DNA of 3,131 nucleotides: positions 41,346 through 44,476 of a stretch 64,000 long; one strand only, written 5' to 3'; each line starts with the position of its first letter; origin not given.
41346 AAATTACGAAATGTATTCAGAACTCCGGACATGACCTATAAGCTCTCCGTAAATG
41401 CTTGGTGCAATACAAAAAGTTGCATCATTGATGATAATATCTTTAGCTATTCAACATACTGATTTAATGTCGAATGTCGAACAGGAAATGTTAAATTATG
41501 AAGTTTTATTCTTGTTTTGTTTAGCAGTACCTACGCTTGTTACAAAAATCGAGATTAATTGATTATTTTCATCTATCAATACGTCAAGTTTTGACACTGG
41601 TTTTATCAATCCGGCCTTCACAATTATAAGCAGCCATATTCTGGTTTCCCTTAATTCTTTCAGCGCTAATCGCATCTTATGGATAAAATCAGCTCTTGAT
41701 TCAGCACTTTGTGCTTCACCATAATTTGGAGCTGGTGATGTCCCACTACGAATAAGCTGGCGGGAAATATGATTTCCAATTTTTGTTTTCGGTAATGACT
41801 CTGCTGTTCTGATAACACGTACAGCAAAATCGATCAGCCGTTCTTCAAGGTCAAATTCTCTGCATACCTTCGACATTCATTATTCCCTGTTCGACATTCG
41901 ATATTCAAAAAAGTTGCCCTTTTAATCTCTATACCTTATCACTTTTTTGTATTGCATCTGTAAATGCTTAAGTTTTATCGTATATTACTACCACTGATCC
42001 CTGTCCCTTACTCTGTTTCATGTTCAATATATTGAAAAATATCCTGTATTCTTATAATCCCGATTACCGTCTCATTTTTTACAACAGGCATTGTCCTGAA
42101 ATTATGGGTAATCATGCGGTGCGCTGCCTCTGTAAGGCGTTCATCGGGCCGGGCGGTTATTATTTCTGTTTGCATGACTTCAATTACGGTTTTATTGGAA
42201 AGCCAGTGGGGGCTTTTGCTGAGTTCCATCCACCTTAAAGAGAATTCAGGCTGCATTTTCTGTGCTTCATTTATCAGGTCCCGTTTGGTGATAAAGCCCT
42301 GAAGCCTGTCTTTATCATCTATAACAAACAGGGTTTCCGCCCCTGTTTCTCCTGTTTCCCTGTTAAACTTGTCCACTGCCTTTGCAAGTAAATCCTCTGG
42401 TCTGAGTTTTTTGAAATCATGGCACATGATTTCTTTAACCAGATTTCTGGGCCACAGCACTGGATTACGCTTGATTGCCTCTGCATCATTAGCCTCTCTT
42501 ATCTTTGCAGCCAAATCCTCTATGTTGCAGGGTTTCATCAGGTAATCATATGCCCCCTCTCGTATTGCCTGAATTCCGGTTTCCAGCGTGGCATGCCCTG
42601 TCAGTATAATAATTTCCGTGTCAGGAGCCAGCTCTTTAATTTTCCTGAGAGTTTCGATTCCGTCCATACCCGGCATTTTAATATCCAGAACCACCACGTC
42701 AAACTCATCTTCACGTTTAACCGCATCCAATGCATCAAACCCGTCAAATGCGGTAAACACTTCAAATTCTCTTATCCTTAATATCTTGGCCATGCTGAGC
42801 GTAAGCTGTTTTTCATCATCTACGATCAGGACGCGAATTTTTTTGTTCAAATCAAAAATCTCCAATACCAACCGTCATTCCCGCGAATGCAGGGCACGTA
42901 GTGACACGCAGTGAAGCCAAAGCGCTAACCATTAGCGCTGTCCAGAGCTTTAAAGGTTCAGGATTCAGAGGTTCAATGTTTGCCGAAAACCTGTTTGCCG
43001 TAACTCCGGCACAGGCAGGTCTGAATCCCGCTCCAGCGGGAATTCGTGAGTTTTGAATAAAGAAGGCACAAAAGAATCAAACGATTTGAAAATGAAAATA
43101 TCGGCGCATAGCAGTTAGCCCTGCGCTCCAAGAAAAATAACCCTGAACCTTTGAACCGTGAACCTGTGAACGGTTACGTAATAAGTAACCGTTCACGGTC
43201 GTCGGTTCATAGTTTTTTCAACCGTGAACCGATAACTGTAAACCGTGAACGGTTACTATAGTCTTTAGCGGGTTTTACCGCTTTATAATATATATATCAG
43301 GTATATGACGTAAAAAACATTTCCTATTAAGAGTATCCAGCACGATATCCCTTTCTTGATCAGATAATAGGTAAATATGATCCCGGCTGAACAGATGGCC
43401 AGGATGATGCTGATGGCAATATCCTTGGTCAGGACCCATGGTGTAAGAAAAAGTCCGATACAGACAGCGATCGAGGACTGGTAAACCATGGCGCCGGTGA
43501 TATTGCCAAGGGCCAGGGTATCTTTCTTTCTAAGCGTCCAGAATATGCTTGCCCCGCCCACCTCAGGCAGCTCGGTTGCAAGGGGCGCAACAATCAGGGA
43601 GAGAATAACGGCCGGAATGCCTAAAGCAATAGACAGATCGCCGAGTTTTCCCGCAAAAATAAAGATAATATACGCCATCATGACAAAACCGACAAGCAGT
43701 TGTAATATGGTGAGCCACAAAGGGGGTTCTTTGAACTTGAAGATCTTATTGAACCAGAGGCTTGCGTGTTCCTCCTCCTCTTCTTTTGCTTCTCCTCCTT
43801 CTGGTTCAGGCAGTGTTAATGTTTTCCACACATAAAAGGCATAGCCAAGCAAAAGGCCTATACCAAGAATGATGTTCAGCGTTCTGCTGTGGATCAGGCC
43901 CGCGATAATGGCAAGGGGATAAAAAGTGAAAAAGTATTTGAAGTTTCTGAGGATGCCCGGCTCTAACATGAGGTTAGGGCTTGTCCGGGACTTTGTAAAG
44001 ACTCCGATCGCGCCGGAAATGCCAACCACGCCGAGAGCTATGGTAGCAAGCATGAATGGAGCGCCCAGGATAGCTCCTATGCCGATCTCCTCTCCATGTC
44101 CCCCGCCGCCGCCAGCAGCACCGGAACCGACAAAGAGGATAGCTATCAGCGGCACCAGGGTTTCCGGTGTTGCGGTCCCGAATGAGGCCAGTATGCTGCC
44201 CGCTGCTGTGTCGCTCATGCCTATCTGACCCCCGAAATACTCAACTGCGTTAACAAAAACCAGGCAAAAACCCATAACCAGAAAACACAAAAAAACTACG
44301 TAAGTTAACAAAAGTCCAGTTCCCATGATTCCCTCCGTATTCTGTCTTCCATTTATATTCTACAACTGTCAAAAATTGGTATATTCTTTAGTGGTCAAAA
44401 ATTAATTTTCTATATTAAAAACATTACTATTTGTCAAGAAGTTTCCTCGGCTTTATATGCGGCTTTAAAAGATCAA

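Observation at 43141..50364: ORF-less miniature (43185-43256) of the second four-helix-bundle cassette (49864-50364)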

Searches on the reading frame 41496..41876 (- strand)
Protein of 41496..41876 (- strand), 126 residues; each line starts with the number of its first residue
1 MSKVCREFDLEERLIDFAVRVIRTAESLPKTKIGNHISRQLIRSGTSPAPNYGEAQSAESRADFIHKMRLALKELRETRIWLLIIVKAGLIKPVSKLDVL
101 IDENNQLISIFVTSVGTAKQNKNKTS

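Call 16: search_protein_families(library=pfam, proteins=[window:41496-41876:-], max_evalue=0.01)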
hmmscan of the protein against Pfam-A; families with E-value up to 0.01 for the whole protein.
window:41496-41876:- (126 aa): 1 family
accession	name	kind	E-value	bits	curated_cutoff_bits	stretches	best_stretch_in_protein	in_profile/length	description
PF05635.17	23S_rRNA_IVP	-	2.5e-14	53.8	33.8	1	12-107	7-100/106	23S rRNA-intervening sequence protein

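Call 17: search_protein_families(library=ncbifam, proteins=[window:41496-41876:-], max_evalue=0.01)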
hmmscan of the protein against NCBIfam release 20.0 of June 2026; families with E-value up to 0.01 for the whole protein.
window:41496-41876:- (126 aa): 4 families
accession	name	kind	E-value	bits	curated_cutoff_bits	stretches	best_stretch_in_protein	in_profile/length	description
TIGR02436.1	TIGR02436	subfamily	3.9e-23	81.7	24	1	12-117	3-107/109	four helix bundle protein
NF008911.0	PRK12275.1-2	subfamily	3.1e-07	30.9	137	1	6-114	5-111/118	hypothetical protein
NF008912.0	PRK12275.1-6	subfamily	0.0015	18.5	124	1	16-120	14-113/117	hypothetical protein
TIGR00097.1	HMP-P_kinase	equivalog_domain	0.0032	16.8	204.95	1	5-106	89-189/254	bifunctional hydroxymethylpyrimidine kinase/phosphomethylpyrimidine kinase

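Call 85: search_protein_families(library=padloc, proteins=[window:41496-41876:-], max_evalue=0.01)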
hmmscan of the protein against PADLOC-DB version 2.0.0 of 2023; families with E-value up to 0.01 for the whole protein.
window:41496-41876:- (126 aa): 0 families

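Call 86: search_protein_families(library=phrogs, proteins=[window:41496-41876:-], max_evalue=0.01)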
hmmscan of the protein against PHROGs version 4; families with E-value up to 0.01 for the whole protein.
window:41496-41876:- (126 aa): 0 families

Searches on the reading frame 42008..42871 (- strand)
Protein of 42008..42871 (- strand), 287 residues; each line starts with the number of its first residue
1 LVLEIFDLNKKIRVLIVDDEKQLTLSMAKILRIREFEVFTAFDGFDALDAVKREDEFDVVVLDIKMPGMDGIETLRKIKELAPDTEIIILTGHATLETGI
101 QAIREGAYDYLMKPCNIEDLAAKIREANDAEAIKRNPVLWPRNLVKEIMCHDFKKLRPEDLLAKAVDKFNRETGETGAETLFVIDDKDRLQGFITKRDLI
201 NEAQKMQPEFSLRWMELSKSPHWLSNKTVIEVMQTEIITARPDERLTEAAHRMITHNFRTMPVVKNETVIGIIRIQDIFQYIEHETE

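Call 16: search_protein_families(library=pfam, proteins=[window:42008-42871:-], max_evalue=0.01)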
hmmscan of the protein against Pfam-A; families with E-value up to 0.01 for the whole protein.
window:42008-42871:- (287 aa): 2 families
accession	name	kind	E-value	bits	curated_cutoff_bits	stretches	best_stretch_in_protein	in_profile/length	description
PF00072.30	Response_reg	-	8.5e-31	106.8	30.2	1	14-125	1-111/111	Response regulator receiver domain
PF00571.33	CBS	-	2.8e-24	85.6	24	2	230-283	2-56/57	CBS domain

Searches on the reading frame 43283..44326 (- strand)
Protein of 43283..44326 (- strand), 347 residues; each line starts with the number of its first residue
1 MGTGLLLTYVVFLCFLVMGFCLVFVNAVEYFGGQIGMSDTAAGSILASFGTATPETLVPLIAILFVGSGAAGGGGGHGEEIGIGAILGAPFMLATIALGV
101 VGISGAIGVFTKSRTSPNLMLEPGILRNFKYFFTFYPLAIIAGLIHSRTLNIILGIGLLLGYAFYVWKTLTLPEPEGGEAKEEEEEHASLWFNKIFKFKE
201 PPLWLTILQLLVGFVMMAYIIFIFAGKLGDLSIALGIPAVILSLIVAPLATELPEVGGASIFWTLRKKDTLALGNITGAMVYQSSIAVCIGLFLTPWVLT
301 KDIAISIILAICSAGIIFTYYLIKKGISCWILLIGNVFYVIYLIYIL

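Call 16: search_protein_families(library=pfam, proteins=[window:43283-44326:-], max_evalue=0.01)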
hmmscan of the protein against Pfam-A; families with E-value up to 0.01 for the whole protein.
window:43283-44326:- (347 aa): 1 family
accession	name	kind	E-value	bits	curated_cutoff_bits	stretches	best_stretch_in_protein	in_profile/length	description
PF01699.29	Na_Ca_ex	-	4.4e-17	62.9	24.9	2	8-167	4-147/151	Sodium/calcium exchanger protein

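Call 72: list_cluster_members(proteins=[window:43283-44326:-, window:42008-42871:-])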
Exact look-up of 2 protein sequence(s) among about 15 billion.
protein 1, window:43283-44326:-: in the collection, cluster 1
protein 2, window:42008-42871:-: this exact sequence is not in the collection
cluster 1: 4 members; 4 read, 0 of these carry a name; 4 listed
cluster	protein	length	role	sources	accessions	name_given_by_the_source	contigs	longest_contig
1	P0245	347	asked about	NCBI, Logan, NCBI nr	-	-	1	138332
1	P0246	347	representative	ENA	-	-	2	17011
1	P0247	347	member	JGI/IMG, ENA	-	-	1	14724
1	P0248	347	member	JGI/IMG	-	-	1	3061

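Call 73: find_encoding_contigs(protein=P0246, flank=3000, max_places=4)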
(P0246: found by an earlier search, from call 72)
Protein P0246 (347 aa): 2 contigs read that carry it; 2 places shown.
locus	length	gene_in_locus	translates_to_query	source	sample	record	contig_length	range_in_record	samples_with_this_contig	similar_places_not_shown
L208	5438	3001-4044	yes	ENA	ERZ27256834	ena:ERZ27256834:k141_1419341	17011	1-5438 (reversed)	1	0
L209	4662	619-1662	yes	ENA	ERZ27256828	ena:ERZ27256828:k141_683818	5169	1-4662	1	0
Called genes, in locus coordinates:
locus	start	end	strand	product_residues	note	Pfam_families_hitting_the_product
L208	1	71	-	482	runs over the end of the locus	PF00072:Response_reg, PF00158:Sigma54_activat, PF14532:Sigma54_activ_2, PF07724:AAA_2, PF00004:AAA (weak), PF07728:AAA_5, PF25601:AAA_lid_14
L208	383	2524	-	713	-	PF02743:dCache_1, PF08269:dCache_2 (weak), PF17201:Cache_3-Cache_2 (faint), PF00989:PAS, PF08448:PAS_4, PF13426:PAS_9, PF00512:HisKA, PF02518:HATPase_c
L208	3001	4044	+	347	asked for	PF01699:Na_Ca_ex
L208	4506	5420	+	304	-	PF00072:Response_reg, PF00571:CBS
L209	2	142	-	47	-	?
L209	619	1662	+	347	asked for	PF01699:Na_Ca_ex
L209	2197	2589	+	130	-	PF04480:DUF559, PF18741:MTES_1575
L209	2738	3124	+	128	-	PF00072:Response_reg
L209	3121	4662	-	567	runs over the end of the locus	PF02743:dCache_1, PF02518:HATPase_c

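Call 74: find_encoding_contigs(protein=P0248, flank=3000, max_places=3)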
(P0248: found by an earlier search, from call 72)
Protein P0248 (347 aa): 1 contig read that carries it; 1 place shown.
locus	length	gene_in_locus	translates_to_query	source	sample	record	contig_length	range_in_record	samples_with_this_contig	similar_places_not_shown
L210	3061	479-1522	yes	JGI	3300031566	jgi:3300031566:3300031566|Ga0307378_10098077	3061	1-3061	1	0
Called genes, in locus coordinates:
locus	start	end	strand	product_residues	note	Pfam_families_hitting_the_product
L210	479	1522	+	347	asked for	PF01699:Na_Ca_ex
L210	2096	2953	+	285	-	PF00072:Response_reg, PF00571:CBS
